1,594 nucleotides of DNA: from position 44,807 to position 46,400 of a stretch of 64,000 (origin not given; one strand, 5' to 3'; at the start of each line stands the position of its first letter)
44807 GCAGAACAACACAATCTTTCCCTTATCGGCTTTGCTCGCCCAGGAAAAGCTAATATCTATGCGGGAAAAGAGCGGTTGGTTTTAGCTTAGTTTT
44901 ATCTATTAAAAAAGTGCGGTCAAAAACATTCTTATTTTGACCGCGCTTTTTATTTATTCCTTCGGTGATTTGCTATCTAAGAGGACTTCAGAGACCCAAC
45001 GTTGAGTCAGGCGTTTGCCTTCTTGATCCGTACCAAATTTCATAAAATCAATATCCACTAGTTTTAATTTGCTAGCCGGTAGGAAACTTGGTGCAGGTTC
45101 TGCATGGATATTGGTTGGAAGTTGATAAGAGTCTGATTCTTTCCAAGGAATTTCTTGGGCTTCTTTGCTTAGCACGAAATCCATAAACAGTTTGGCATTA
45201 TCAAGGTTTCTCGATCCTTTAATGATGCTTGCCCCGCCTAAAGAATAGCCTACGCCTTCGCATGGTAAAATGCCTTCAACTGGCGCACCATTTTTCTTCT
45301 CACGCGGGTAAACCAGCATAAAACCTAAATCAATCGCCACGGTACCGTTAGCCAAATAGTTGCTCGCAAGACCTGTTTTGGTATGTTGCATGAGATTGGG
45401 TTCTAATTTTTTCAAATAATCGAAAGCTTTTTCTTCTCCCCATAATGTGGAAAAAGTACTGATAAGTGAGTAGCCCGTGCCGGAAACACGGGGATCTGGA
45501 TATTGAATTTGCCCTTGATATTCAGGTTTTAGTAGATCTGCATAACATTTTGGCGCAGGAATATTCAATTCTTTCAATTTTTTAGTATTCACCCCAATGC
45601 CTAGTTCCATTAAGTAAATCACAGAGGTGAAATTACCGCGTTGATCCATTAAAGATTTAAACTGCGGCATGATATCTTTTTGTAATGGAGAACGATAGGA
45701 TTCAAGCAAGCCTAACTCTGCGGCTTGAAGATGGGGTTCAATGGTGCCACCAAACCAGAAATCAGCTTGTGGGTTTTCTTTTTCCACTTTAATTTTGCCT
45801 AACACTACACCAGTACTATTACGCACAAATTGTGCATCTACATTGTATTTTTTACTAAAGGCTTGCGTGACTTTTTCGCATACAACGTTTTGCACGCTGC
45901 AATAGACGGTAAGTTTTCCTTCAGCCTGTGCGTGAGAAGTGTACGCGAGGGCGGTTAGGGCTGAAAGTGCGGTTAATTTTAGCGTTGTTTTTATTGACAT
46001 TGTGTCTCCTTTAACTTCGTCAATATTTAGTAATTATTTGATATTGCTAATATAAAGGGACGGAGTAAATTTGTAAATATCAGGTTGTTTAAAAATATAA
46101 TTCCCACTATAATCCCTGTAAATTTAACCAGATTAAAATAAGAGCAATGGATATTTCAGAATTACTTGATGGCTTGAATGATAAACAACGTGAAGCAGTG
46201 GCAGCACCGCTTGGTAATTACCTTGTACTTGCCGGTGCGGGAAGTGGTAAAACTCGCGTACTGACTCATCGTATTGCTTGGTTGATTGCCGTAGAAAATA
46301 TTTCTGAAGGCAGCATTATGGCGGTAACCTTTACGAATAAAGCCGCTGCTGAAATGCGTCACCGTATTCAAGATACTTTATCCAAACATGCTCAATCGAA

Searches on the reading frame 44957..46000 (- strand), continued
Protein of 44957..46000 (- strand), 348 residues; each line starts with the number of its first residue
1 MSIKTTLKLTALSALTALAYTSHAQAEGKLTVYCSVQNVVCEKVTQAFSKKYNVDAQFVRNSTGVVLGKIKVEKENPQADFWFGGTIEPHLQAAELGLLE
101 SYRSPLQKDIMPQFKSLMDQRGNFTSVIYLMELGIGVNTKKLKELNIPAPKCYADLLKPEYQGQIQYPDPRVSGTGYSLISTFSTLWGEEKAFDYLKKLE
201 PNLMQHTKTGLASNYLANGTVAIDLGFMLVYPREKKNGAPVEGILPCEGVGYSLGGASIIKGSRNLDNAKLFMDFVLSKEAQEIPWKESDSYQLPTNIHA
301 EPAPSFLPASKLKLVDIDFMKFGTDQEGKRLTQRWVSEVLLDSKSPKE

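Call 75: find_encoding_contigs(protein=P0043, flank=4000, max_places=1)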
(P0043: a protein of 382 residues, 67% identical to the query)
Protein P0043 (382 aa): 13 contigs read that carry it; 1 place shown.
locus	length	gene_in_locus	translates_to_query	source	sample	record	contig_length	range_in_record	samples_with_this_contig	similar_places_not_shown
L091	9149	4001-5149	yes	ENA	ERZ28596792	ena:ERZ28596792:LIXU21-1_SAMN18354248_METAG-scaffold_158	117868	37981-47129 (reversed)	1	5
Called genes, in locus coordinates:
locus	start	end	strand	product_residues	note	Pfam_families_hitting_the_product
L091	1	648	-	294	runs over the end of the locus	PF12911:OppC_N, PF00528:BPD_transp_1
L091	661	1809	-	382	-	PF19300:BPD_transp_1_N, PF00528:BPD_transp_1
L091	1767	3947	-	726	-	PF00580:UvrD-helicase, PF13245:AAA_19, PF13604:AAA_30 (faint), PF01443:Viral_helicase1 (faint), PF13361:UvrD_C, PF13538:UvrD_C_2 (weak), PF21196:PcrA_UvrD_tudor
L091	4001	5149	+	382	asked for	PF13531:SBP_bac_11, PF01547:SBP_bac_1, PF13416:SBP_bac_8, PF13343:SBP_bac_6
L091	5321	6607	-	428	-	PF02403:Seryl_tRNA_N, PF00587:tRNA-synt_2b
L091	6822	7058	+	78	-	PF04325:DUF465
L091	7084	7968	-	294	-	PF00892:EamA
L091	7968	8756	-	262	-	PF27206:HI_1241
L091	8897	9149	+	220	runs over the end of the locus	PF03458:Gly_transporter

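Call 76: find_encoding_contigs(protein=P0030, flank=4000, max_places=1)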
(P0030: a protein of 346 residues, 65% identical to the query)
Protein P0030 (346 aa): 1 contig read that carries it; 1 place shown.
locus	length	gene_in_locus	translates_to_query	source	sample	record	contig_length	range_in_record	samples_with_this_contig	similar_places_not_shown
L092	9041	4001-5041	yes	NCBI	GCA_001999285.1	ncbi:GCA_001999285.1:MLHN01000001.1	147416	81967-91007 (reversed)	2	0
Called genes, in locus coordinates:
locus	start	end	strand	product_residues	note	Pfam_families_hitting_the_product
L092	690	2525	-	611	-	PF13175:AAA_15 (weak), PF13476:AAA_23 (faint), PF13304:AAA_21, PF13175:AAA_15, PF20469:OLD-like_TOPRIM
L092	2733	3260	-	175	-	-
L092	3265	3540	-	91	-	-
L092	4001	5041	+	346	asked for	PF01547:SBP_bac_1 (weak), PF13531:SBP_bac_11, PF13416:SBP_bac_8, PF13343:SBP_bac_6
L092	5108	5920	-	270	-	PF02634:FdhD-NarQ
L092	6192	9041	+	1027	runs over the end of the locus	-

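Call 77: find_encoding_contigs(protein=P0040, flank=4000, max_places=1)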
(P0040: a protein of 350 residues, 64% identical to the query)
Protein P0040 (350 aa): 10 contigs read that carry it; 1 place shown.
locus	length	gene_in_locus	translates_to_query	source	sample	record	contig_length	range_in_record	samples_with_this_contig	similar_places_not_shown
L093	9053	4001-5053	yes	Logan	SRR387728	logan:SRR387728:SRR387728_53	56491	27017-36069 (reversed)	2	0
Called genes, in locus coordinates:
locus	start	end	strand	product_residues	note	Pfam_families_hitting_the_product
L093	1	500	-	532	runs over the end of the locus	PF00496:SBP_bac_5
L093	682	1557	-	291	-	PF00892:EamA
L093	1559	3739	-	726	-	PF00580:UvrD-helicase, PF13245:AAA_19, PF13604:AAA_30 (faint), PF01443:Viral_helicase1 (faint), PF13361:UvrD_C, PF13538:UvrD_C_2 (weak), PF21196:PcrA_UvrD_tudor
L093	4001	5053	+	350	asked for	PF01547:SBP_bac_1, PF13531:SBP_bac_11, PF13416:SBP_bac_8, PF13343:SBP_bac_6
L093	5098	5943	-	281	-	PF02634:FdhD-NarQ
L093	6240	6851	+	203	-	PF04879:Molybdop_Fe4S4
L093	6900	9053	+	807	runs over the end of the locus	PF00384:Molybdopterin, PF01568:Molydop_binding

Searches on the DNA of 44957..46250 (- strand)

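Call 61: search_rna_families(sources=[L081, L083, L084], threshold=gathering, show_alignments=2)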
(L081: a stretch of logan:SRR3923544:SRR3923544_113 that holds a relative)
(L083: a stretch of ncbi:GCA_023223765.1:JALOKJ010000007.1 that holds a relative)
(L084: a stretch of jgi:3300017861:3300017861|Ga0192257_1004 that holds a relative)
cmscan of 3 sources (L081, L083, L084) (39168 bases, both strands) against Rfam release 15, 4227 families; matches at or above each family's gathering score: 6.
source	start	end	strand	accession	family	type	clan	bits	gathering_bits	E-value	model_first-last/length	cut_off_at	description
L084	8958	9016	+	RF01989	SECIS_3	Cis-reg;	-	80.1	63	1.5e-17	1-59/59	no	Selenocysteine insertion sequence 3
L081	8855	8913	+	RF01989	SECIS_3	Cis-reg;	-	77.4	63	9.5e-17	1-59/59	no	Selenocysteine insertion sequence 3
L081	5852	5945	+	RF00059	TPP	Cis-reg; riboswitch;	-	64.3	54.3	1.6e-10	1-105/105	no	TPP riboswitch aptamer (THI element)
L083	5852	5941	+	RF00059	TPP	Cis-reg; riboswitch;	-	62.6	54.3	4.1e-10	1-105/105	no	TPP riboswitch aptamer (THI element)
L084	2388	2503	-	RF00059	TPP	Cis-reg; riboswitch;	-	59.4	54.3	2.5e-09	1-105/105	no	TPP riboswitch aptamer (THI element)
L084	5768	5910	+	RF00059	TPP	Cis-reg; riboswitch;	-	59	54.3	3.2e-09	1-105/105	no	TPP riboswitch aptamer (THI element)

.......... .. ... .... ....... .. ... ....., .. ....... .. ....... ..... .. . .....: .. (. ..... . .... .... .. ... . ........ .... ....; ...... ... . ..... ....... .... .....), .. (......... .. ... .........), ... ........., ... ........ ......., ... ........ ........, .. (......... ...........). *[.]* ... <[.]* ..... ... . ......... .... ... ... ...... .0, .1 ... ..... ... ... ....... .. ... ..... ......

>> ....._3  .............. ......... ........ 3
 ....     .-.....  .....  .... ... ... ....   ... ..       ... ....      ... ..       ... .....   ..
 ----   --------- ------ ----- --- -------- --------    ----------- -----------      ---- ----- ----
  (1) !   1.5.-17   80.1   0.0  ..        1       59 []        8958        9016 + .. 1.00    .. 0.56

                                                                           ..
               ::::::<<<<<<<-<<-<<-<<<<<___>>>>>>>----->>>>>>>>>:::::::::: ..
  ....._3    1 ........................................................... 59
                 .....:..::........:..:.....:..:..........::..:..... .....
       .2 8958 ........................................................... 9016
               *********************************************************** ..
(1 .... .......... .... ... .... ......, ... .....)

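Call 67: search_rna_families(sources=[L086, L087, L088, L089], threshold=gathering)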
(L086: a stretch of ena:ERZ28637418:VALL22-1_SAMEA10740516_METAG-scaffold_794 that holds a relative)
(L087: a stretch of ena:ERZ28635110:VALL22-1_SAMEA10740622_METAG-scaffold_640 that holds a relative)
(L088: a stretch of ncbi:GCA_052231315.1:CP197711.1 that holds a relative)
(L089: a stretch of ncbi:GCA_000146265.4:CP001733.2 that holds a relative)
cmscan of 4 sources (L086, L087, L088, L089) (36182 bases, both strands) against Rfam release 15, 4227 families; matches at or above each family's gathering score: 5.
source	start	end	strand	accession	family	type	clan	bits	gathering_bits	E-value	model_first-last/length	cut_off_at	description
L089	2050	2165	+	RF02730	JA02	Gene; sRNA;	-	137.5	49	3.1e-21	1-116/116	no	Aggregatibacter sRNA JA02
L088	7622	7694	+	RF00005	tRNA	Gene; tRNA;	CL00001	71.3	29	7.8e-14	1-71/71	no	tRNA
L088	3854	3944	+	RF00059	TPP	Cis-reg; riboswitch;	-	64.8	54.3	1.1e-10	1-105/105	no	TPP riboswitch aptamer (THI element)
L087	3814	3916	+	RF00059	TPP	Cis-reg; riboswitch;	-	62.3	54.3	4.4e-10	1-105/105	no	TPP riboswitch aptamer (THI element)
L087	3486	3559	-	RF00005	tRNA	Gene; tRNA;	CL00001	61.4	29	4.1e-11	1-71/71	no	tRNA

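Call 68: search_rna_families(source=window, start=45900, end=46250, threshold=evalue, max_evalue=10)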
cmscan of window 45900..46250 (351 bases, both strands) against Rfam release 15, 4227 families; matches with E-value up to 10: 2.
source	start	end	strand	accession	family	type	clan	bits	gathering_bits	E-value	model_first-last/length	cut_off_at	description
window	46132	46154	-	RF01358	CRISPR-DR39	Gene; CRISPR;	-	18.8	39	3.4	1-31/31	no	CRISPR RNA direct repeat element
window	45973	46028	+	RF02701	PsrR1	Gene; sRNA;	-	15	42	2.8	1-79/79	no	Photosynthesis regulatory RNA1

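Call 78: search_rna_families(sources=[L090, L091, L092, L093], threshold=gathering)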
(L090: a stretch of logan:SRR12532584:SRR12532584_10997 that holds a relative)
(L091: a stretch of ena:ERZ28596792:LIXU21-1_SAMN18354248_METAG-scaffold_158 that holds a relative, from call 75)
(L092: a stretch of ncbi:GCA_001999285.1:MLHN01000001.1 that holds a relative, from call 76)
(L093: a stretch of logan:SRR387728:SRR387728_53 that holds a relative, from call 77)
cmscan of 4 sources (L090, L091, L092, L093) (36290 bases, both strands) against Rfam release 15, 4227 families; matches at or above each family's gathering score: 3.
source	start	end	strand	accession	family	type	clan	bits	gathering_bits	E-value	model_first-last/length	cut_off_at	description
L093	6846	6904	+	RF01989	SECIS_3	Cis-reg;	-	79.9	63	1.6e-17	1-59/59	no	Selenocysteine insertion sequence 3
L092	6798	6856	+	RF01989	SECIS_3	Cis-reg;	-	76.4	63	1.7e-16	1-59/59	no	Selenocysteine insertion sequence 3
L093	3857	3948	+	RF00059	TPP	Cis-reg; riboswitch;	-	68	54.3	1.7e-11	1-105/105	no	TPP riboswitch aptamer (THI element)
